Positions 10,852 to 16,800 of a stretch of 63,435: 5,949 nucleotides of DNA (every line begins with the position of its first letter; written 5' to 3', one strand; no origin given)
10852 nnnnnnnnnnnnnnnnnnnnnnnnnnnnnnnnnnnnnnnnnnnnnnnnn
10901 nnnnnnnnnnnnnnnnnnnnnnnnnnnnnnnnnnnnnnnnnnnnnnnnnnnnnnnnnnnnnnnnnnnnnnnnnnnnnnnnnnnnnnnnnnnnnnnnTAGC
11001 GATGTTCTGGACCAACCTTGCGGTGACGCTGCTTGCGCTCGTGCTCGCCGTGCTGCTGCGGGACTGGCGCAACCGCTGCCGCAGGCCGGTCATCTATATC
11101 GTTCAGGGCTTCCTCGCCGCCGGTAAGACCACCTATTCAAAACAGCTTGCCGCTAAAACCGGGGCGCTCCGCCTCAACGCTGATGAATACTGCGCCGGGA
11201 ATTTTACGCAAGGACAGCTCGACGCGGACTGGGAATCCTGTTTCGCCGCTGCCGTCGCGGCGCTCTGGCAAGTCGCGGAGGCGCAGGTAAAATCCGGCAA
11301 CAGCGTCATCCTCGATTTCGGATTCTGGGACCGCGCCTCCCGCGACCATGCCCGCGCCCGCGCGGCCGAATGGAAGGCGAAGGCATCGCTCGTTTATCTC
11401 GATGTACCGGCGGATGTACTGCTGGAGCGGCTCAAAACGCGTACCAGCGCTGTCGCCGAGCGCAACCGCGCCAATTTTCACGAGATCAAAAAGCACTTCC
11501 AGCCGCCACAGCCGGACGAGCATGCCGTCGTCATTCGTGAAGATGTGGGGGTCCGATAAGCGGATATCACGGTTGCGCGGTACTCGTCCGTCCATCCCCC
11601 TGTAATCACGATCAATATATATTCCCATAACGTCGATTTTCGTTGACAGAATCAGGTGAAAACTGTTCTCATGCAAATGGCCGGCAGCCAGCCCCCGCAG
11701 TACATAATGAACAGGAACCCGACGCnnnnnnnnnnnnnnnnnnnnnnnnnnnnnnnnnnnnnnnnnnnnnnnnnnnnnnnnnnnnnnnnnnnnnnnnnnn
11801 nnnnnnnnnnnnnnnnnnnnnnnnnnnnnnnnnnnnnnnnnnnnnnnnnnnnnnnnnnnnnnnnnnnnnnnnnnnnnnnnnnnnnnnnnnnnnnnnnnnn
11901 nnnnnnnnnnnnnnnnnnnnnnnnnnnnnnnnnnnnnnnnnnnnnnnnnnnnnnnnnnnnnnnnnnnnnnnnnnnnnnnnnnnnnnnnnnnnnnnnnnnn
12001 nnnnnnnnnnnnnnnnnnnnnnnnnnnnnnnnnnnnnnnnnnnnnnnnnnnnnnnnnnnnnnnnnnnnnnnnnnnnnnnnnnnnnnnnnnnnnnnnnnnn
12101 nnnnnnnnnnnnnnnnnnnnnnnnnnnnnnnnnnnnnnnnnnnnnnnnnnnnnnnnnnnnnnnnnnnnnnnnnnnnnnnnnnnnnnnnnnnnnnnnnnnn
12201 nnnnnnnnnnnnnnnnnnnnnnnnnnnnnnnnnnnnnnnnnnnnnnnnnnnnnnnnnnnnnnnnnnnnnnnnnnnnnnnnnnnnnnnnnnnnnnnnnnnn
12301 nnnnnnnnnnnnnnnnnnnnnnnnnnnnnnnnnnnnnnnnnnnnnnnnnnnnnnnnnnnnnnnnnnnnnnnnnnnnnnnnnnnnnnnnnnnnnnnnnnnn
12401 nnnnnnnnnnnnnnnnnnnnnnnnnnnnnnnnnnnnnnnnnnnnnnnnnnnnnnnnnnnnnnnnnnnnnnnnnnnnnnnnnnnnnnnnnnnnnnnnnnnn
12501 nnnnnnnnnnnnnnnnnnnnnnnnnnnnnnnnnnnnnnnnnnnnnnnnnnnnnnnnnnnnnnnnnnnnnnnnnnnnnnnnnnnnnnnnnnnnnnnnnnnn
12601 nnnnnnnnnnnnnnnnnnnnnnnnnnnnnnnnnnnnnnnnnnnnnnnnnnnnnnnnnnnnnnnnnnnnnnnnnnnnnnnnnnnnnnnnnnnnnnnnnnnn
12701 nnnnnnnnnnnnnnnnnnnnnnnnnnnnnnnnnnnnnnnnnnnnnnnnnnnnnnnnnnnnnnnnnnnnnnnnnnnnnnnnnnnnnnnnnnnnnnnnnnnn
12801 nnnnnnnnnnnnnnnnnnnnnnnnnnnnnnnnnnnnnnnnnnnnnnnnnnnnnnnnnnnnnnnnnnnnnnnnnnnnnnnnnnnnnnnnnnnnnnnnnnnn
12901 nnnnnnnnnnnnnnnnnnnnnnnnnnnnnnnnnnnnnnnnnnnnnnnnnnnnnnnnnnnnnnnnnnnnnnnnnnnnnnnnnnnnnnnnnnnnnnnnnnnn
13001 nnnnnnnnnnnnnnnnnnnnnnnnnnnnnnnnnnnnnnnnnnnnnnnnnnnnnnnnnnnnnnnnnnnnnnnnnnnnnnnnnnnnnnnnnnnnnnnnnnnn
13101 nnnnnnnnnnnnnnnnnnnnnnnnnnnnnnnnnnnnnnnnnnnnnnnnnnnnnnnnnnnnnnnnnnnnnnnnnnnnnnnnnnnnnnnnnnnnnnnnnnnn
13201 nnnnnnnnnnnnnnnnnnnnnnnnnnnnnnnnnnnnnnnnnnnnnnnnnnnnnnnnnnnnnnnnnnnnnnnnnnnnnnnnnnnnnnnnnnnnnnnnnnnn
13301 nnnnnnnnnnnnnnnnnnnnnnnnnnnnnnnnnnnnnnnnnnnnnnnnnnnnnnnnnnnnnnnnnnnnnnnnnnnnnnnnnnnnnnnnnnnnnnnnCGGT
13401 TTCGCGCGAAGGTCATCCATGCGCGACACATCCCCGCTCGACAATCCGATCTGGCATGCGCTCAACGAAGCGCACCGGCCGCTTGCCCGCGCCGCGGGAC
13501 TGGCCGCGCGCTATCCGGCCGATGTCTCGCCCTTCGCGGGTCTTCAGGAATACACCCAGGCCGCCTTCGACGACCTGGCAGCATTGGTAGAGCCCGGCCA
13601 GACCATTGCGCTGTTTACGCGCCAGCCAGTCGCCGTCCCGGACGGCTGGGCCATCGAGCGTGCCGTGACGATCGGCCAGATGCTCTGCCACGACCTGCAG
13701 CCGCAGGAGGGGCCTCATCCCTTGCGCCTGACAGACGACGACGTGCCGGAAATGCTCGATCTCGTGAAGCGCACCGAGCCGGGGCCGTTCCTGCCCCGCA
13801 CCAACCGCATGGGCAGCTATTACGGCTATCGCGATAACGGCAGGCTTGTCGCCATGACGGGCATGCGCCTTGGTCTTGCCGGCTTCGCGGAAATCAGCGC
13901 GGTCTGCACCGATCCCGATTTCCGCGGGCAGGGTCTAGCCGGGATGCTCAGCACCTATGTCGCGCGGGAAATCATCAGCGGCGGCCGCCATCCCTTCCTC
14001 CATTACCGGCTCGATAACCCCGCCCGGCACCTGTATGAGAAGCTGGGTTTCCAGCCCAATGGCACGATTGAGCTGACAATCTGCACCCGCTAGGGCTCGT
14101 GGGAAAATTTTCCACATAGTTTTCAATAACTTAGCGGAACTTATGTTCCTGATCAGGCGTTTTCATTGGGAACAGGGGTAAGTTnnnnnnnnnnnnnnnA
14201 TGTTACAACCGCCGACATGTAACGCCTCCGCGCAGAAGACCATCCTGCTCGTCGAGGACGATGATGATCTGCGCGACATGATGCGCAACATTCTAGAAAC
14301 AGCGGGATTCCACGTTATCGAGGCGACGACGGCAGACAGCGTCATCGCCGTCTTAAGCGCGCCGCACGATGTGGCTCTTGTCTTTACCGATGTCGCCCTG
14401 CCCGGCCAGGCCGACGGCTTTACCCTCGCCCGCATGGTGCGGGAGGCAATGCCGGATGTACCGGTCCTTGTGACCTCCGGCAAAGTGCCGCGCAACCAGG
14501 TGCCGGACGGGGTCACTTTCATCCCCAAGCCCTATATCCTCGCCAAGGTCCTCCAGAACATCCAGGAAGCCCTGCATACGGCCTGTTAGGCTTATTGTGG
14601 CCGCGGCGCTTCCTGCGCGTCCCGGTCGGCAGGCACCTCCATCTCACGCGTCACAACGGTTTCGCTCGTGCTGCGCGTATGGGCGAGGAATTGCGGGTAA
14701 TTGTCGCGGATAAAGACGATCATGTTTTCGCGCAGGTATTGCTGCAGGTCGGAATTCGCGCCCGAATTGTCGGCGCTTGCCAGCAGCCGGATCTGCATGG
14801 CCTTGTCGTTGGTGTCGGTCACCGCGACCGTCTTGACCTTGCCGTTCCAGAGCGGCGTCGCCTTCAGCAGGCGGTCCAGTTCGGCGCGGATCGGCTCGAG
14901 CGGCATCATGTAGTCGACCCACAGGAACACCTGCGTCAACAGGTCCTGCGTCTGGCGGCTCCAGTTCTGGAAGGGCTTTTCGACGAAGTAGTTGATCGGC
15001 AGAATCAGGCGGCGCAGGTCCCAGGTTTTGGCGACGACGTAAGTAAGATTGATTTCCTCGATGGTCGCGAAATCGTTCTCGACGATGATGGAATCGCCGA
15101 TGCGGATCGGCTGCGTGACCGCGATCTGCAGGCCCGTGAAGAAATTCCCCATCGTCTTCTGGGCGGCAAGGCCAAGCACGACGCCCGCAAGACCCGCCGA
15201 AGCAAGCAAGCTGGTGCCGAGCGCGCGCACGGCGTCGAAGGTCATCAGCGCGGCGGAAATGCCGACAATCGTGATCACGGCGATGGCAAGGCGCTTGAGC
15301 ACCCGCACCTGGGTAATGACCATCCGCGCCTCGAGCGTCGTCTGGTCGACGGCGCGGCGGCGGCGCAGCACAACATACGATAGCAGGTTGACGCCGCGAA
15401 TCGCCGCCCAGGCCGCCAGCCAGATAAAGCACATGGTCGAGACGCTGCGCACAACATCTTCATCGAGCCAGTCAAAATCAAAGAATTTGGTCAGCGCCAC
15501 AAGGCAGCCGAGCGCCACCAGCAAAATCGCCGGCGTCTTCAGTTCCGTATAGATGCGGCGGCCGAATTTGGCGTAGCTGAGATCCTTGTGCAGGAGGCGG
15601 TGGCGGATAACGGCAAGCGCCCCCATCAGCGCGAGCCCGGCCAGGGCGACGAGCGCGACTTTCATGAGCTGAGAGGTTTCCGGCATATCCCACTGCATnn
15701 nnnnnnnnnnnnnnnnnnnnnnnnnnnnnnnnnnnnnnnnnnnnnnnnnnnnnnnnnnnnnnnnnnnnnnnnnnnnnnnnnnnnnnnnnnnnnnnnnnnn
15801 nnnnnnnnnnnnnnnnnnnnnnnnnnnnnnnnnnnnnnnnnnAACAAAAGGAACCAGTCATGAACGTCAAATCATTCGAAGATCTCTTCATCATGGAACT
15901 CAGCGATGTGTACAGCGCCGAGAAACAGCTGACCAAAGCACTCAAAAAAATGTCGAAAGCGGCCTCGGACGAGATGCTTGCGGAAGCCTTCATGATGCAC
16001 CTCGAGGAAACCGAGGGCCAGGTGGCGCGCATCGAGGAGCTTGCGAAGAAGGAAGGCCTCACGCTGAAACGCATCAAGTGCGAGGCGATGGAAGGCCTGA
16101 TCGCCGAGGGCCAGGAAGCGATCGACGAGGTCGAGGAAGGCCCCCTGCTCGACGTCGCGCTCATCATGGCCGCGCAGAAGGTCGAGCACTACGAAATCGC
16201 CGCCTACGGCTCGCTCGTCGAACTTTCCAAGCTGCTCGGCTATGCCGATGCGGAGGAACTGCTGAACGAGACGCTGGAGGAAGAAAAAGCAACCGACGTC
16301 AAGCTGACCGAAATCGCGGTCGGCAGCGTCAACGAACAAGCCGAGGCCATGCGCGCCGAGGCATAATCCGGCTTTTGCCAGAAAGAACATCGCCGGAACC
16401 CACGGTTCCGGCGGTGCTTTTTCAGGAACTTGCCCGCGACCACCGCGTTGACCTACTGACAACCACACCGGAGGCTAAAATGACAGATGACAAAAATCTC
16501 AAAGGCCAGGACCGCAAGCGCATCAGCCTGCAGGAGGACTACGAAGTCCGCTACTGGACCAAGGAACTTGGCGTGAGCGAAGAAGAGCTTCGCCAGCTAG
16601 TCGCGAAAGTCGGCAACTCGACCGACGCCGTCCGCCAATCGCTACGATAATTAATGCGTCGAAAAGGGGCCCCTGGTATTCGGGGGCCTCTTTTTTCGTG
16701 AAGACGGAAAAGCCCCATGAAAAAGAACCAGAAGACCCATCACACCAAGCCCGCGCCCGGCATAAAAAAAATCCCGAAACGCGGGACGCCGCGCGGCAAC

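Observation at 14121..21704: Compact general-stress (EcfG) regulon island: seven matching promoters in about 7.5 kb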

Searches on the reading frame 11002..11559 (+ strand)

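Call 56: search_protein_families(library=pfam, proteins=[window:11002-11559:+], max_evalue=1)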
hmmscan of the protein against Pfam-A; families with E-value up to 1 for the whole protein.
window:11002-11559:+ (185 aa): 11 families
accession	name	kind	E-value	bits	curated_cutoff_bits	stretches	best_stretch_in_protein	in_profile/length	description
PF13671.12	AAA_33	-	2.3e-21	77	27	1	33-169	3-143/143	AAA domain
PF13238.12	AAA_18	-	4.1e-06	27.7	29.4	1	34-150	3-114/128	AAA domain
PF06414.18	Zeta_toxin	-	0.00034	20.5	22.3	1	24-148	12-144/199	Zeta toxin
PF01202.28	SKI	-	0.00061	20.4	22.1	1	125-157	83-116/159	Shikimate kinase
PF01712.25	dNK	-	0.0017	18.6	27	0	127-149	123-145/203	Deoxynucleoside kinase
PF13207.12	AAA_17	-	0.017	15.9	27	1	40-153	6-129/136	AAA domain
PF02223.23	Thymidylate_kin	-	0.033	14.3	27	1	81-170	61-163/185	Thymidylate kinase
PF02367.23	TsaE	-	0.069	13.5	26.6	1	26-55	18-47/128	Threonylcarbamoyl adenosine biosynthesis protein TsaE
PF13521.12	AAA_28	-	0.082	13.5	27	1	40-111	10-86/164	AAA domain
PF01583.26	APS_kinase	-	0.087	13.3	21.1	1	32-171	5-146/152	Adenylylsulphate kinase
PF08433.16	KTI12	-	0.094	12.6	22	1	33-171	5-142/271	Chromatin associated protein KTI12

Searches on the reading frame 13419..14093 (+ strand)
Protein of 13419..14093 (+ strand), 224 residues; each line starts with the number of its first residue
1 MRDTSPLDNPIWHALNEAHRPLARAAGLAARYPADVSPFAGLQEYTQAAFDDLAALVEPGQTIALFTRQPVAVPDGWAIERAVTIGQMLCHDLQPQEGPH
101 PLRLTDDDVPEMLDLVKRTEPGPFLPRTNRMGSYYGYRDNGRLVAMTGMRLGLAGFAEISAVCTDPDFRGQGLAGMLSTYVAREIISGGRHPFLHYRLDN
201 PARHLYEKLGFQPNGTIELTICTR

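Call 12: search_protein_families(library=pfam, proteins=[window:13419-14093:+], max_evalue=0.01)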
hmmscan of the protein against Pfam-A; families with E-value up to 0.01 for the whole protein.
window:13419-14093:+ (224 aa): 6 families
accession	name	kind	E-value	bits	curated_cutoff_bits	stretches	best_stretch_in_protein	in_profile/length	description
PF08445.16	FR47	-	7.1e-16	58.4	22.1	1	135-212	2-78/86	FR47-like protein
PF13508.13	Acetyltransf_7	-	1.1e-10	42.2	27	1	133-213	4-84/84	Acetyltransferase (GNAT) domain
PF00583.31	Acetyltransf_1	-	1.9e-10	41.4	20.7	1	130-211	33-116/116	Acetyltransferase (GNAT) family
PF13673.13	Acetyltransf_10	-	2.2e-06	28.1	23.6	1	134-213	33-109/128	Acetyltransferase (GNAT) domain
PF12746.13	GNAT_acetyltran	-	9.9e-05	22.5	26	1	139-214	164-237/243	GNAT acetyltransferase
PF13527.13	Acetyltransf_9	-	0.0079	16.6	25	0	131-188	40-104/127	Acetyltransferase (GNAT) domain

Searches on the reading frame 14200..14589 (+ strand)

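Call 12: search_protein_families(library=pfam, proteins=[window:14200-14589:+], max_evalue=0.01)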
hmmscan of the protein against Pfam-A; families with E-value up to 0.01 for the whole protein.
window:14200-14589:+ (129 aa): 4 families
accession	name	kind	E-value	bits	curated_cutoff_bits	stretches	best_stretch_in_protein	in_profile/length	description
PF00072.30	Response_reg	-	1.5e-14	54.5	30.2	1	15-101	1-85/111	Response regulator receiver domain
PF20299.4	NARF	-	0.00056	20.7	25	1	12-58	1-45/112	Nucleotidyltransferase-Associated Rossmannoid Fold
PF06490.17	FleQ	-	0.00064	20.5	22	1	14-121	1-103/108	Flagellar regulatory protein FleQ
PF23198.2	PDE8A_N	-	0.0049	17.2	29.6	1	6-84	4-81/147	PDE8A-like, N-terminal domain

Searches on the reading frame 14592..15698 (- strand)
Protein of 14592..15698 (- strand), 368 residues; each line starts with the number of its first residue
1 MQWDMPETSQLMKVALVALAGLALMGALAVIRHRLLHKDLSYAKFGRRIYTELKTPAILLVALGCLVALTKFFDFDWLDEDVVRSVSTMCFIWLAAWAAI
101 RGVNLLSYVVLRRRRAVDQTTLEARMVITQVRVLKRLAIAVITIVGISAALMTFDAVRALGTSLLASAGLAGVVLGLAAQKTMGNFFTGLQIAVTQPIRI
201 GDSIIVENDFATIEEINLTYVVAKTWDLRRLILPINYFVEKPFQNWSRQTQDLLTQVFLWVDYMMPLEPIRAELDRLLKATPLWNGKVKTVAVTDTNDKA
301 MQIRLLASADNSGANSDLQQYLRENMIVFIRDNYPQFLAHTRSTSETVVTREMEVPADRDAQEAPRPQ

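Call 12: search_protein_families(library=pfam, proteins=[window:14592-15698:-], max_evalue=0.01)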
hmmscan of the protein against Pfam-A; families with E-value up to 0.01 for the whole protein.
window:14592-15698:- (368 aa): 1 family
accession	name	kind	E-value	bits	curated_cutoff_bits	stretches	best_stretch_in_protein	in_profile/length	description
PF00924.24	MS_channel_2nd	-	5.6e-13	49.2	20.2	1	183-248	3-68/68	Mechanosensitive ion channel, beta-domain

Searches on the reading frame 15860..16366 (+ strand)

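Call 12: search_protein_families(library=pfam, proteins=[window:15860-16366:+], max_evalue=0.01)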
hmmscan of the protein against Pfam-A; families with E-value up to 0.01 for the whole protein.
window:15860-16366:+ (168 aa): 1 family
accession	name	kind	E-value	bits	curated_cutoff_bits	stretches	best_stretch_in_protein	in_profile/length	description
PF05974.18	DUF892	-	4.4e-52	176.8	23.7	1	6-161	2-158/159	Domain of unknown function (DUF892)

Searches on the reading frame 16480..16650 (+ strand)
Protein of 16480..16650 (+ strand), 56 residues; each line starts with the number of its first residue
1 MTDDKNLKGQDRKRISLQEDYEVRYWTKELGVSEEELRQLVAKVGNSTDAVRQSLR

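Call 12: search_protein_families(library=pfam, proteins=[window:16480-16650:+], max_evalue=0.01)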
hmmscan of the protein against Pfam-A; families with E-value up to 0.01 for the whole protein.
window:16480-16650:+ (56 aa): 1 family
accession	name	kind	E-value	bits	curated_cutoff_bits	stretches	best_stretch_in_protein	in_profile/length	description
PF12244.13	DUF3606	-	4.1e-23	81.4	24.3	1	4-55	2-53/54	Protein of unknown function (DUF3606)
